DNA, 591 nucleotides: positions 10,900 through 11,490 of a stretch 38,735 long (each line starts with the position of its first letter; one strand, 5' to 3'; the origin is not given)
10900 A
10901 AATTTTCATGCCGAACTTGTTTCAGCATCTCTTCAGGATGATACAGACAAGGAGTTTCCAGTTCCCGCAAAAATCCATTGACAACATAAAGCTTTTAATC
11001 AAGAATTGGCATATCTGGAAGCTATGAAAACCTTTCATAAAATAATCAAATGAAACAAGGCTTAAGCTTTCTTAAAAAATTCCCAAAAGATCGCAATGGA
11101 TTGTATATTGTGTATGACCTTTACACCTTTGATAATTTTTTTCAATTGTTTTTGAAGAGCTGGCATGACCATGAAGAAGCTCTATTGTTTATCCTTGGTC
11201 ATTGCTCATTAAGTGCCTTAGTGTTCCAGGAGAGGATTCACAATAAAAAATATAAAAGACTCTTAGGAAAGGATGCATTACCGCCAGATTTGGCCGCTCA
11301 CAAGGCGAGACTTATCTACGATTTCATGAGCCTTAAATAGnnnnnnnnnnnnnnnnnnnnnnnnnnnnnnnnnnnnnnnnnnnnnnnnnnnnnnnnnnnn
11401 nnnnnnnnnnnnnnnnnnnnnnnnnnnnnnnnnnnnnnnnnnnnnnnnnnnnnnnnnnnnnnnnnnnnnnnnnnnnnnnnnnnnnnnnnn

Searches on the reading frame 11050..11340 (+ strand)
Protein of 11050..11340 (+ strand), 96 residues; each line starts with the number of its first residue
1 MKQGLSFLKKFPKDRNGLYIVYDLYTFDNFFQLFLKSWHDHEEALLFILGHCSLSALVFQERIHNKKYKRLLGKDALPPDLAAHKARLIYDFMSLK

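Call 3: search_protein_families(library=pfam, proteins=[window:11050-11340:+], max_evalue=1)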
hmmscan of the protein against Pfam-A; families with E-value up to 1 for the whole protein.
window:11050-11340:+ (96 aa): 0 families

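Call 4: search_protein_families(library=padloc, proteins=[window:11050-11340:+], max_evalue=1)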
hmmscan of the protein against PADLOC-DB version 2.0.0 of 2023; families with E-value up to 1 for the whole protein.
window:11050-11340:+ (96 aa): 0 families

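Call 5: search_protein_families(library=ncbifam, proteins=[window:11050-11340:+], max_evalue=1)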
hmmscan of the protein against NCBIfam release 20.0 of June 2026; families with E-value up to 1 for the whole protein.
window:11050-11340:+ (96 aa): 0 families

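Call 43: search_protein_families(library=phrogs, proteins=[window:11050-11340:+], max_evalue=0.1)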
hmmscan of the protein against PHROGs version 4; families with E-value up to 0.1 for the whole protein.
window:11050-11340:+ (96 aa): 0 families

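Call 44: find_homologous_proteins(query=window:11050-11340:+, max_evalue=0.001)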
Query window:11050-11340:+ (96 aa): 174 proteins with E <= 0.001 among 175 candidates; the best 120 are listed.
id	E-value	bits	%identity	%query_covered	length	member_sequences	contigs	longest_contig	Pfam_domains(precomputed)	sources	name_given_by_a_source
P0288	2.1e-58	212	100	100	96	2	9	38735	-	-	-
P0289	2.6e-46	174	83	100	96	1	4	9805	-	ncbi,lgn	-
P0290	2.3e-42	161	80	100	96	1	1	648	-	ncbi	-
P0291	1.0e-40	156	78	100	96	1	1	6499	-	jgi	-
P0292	1.4e-40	155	76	100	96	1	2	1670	-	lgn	-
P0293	2.7e-40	154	77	100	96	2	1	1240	-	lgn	-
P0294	3.0e-40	154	76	100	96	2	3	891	-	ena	-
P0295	4.6e-40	154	76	100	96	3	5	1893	-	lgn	-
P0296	7.6e-40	153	71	100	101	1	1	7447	-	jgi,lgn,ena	-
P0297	1.5e-39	152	74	99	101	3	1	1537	-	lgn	-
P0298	1.6e-39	152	74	97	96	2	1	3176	-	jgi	-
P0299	1.7e-39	152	72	98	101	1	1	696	-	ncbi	-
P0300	1.9e-39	152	74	99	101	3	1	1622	-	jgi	jgi:hypothetical protein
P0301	3.6e-39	151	72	100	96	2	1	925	-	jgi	jgi:hypothetical protein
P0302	5.3e-39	150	75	100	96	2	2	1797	-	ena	-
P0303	8.9e-39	149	74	99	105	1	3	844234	-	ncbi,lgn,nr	ncbi:MAG TPA: hypothetical protein ACFYD6_06735 [Candidatus Brocadiia bacterium]|nr:hypothetical pro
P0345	5.8e-37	144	71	100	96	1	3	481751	-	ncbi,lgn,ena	ncbi:MAG: hypothetical protein WBI96_01720 [Candidatus Hydrothermia bacterium]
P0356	1.4e-36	142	71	99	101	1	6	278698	-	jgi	jgi:hypothetical protein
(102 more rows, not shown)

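Call 45: find_encoding_contigs(protein=P0303, flank=4000, max_places=2)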
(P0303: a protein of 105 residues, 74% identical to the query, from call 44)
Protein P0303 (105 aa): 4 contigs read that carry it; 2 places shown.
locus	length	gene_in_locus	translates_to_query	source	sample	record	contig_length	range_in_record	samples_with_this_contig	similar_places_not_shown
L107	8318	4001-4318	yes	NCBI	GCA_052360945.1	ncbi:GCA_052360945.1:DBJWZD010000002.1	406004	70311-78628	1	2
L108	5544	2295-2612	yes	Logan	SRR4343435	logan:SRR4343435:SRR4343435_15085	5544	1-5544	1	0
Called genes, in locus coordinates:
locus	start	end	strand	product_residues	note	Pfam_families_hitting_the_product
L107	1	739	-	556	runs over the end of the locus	PF02463:SMC_N, PF13175:AAA_15, PF13476:AAA_23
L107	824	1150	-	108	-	PF01588:tRNA_bind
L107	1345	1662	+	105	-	-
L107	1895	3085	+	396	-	PF00334:NDK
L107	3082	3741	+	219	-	PF00753:Lactamase_B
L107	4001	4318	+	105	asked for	-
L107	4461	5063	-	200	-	-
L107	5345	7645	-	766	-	PF00018:SH3_1 (faint), PF14238:DUF4340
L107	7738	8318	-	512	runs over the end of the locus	PF23357:DUF7088, PF09822:ABC_transp_aux, PF14258:DUF4350 (weak), PF23355:IFT52_GIFT (weak)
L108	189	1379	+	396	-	PF00334:NDK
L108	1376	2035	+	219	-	PF00753:Lactamase_B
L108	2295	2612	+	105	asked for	-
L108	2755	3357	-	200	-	-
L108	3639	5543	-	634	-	?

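Call 46: find_encoding_contigs(protein=P0345, flank=4000, max_places=2)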
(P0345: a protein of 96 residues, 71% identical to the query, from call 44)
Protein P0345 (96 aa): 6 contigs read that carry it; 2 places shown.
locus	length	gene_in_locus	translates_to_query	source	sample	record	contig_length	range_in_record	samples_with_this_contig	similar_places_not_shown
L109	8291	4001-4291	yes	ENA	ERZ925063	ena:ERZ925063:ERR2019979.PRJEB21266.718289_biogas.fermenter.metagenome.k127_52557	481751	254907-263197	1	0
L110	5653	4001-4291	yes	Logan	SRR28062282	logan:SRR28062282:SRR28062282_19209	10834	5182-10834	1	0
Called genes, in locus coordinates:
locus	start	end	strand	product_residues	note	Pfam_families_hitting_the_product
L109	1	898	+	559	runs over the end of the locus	-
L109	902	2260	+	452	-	PF01420:Methylase_S (weak)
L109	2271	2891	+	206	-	PF01555:N6_N4_Mtase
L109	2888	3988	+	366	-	-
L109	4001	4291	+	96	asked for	-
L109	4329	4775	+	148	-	PF09568:RE_MjaI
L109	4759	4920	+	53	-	-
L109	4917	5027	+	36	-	-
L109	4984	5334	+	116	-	-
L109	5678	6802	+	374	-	PF04773:FecR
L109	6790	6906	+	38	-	-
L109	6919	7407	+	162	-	-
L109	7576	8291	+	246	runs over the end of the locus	-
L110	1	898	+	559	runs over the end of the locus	-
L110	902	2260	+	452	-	PF01420:Methylase_S (weak)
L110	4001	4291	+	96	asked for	-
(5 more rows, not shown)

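Call 47: find_encoding_contigs(protein=P0356, flank=4000, max_places=2)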
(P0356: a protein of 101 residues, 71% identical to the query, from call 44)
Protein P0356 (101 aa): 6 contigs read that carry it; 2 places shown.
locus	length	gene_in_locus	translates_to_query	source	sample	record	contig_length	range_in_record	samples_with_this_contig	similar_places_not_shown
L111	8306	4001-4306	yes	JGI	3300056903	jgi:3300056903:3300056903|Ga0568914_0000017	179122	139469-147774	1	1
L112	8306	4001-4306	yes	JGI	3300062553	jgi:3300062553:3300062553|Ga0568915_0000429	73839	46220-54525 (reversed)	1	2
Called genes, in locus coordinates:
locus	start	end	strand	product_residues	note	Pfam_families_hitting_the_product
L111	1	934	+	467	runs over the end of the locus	PF01171:ATP_bind_3, PF11734:TilS_C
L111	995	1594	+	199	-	PF00156:Pribosyltran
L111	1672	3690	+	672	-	PF06480:FtsH_ext, PF00004:AAA, PF17862:AAA_lid_3, PF01434:Peptidase_M41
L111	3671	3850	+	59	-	-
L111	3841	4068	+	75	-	-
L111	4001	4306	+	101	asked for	-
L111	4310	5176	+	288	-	PF00809:Pterin_bind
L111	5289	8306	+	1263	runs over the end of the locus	-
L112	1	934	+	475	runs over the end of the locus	PF01171:ATP_bind_3, PF11734:TilS_C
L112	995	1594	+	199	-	PF00156:Pribosyltran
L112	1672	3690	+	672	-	PF06480:FtsH_ext, PF00004:AAA, PF17862:AAA_lid_3, PF01434:Peptidase_M41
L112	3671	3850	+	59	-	-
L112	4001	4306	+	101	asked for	-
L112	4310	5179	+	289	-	PF00809:Pterin_bind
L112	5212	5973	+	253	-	PF19293:CdaA_N, PF02457:DAC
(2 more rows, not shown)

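Call 79: predict_structure(alignment_id=A4)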
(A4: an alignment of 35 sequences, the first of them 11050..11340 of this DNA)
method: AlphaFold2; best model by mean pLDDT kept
length: 96 residues; sequences in the alignment: 35
mean_pLDDT: 92.0   pTM: 0.83
mean pLDDT of the five models: 92.0, 64.0, 59.9, 51.1, 49.6
residues with pLDDT >= 90: 82; 70-90: 10; 50-70: 4; < 50: 0
segments of 3 or more residues with pLDDT < 50: none
pLDDT, mean of each block of 10 residues (from residue 1): 78 93 95 92 96 95 97 95 92 84
secondary structure, 60 per line:
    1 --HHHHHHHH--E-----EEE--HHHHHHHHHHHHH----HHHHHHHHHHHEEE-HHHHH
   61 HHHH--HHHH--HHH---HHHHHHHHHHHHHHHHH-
elements in order: H3-10 E19-21 H24-36 H41-51 E52-54 H56-64 H67-70 H79-95

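Call 82: search_protein_families(library=pfam, proteins=[L109:2888-3988:+, L107:4461-5063:-], max_evalue=1)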
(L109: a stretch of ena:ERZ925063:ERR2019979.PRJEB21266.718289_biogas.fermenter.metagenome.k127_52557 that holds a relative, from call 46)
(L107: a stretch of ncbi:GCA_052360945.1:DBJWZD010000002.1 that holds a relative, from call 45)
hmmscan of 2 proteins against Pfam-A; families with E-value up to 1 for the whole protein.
L109:2888-3988:+ (366 aa): 2 families
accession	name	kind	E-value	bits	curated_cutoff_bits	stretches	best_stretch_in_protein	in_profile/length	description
PF08011.17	PDDEXK_9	-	0.0018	18.6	25.5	1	32-95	25-98/105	PD-(D/E)XK nuclease superfamily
PF10436.14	BCDHK_Adom3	-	0.12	12.6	24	1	99-172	32-101/160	Mitochondrial branched-chain alpha-ketoacid dehydrogenase kinase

L107:4461-5063:- (200 aa): 4 families
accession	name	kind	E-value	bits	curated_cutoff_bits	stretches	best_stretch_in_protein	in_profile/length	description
PF16156.12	DUF4864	-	0.0045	17.7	27.1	1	28-113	9-100/117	Domain of unknown function (DUF4864)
PF25093.1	DUF7807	-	0.033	14.3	27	1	4-42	69-107/170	Family of unknown function (DUF7807)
PF22361.2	IglE_N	-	0.11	13.4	26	1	85-122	15-52/84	IglE, N-terminal domain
PF22813.1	TcaA_2nd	-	0.17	12.7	26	1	27-76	1-56/103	TcaA protein second domain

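Call 83: fold_search(model_id=the predicted structure, library=pdb)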
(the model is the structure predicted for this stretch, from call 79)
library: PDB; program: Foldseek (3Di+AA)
matches with E <= 10: 11; with E <= 0.001: 0
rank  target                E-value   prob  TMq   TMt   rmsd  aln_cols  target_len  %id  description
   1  1ufq_A                3.7e+00  0.03  0.23  0.12  11.5        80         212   18  Crystal structure of ligand-free human uridine-cytidine kinase 2 (released 2004-05-04)
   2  1ufq_D                4.2e+00  0.03  0.23  0.12  11.2        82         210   20  Crystal structure of ligand-free human uridine-cytidine kinase 2 (released 2004-05-04)
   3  6n54_A                5.8e+00  0.02  0.22  0.12  12.2        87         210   13  Crystal structure of human uridine-cytidine kinase 2 complexed with 2'-azidocytidine monophosphate (released 2019-11-27)
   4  6n53_A                6.1e+00  0.02  0.23  0.12  11.6        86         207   15  Crystal structure of human uridine-cytidine kinase 2 complexed with 2'-azidouridine monophosphate (released 2019-11-27)
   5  5y7z_A                6.5e+00  0.03  0.26  0.10   9.4        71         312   17  Complex structure of cyclin G-associated kinase with gefitinib (released 2018-08-29)
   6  7sql_C                6.9e+00  0.02  0.22  0.12  11.3        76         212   14  Crystal structure of human uridine-cytidine kinase 2 complexed with a weak small molecule inhibitor (released 2022-10-12)
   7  3cj1                  7.9e+00  0.01  0.20  0.07  11.7        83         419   18  Structure of Rattus norvegicus NTPDase2 (released 2008-04-29)
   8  6n55_E                8.4e+00  0.02  0.23  0.13  10.8        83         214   18  Crystal structure of human uridine-cytidine kinase 2 complexed with 2'-azidouridine (released 2019-11-27)
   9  4br5                  8.4e+00  0.01  0.18  0.07  11.5        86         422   19  Rat NTPDase2 in complex with Zn AMPPNP (released 2013-07-17)
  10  1aqu_B                8.4e+00  0.01  0.15  0.08  15.2       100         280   11  ESTROGEN SULFOTRANSFERASE WITH BOUND INACTIVE COFACTOR PAP AND 17-BETA ESTRADIOL (released 1998-10-28)
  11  1ufq_B                8.9e+00  0.01  0.22  0.12  11.7        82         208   13  Crystal structure of ligand-free human uridine-cytidine kinase 2 (released 2004-05-04)
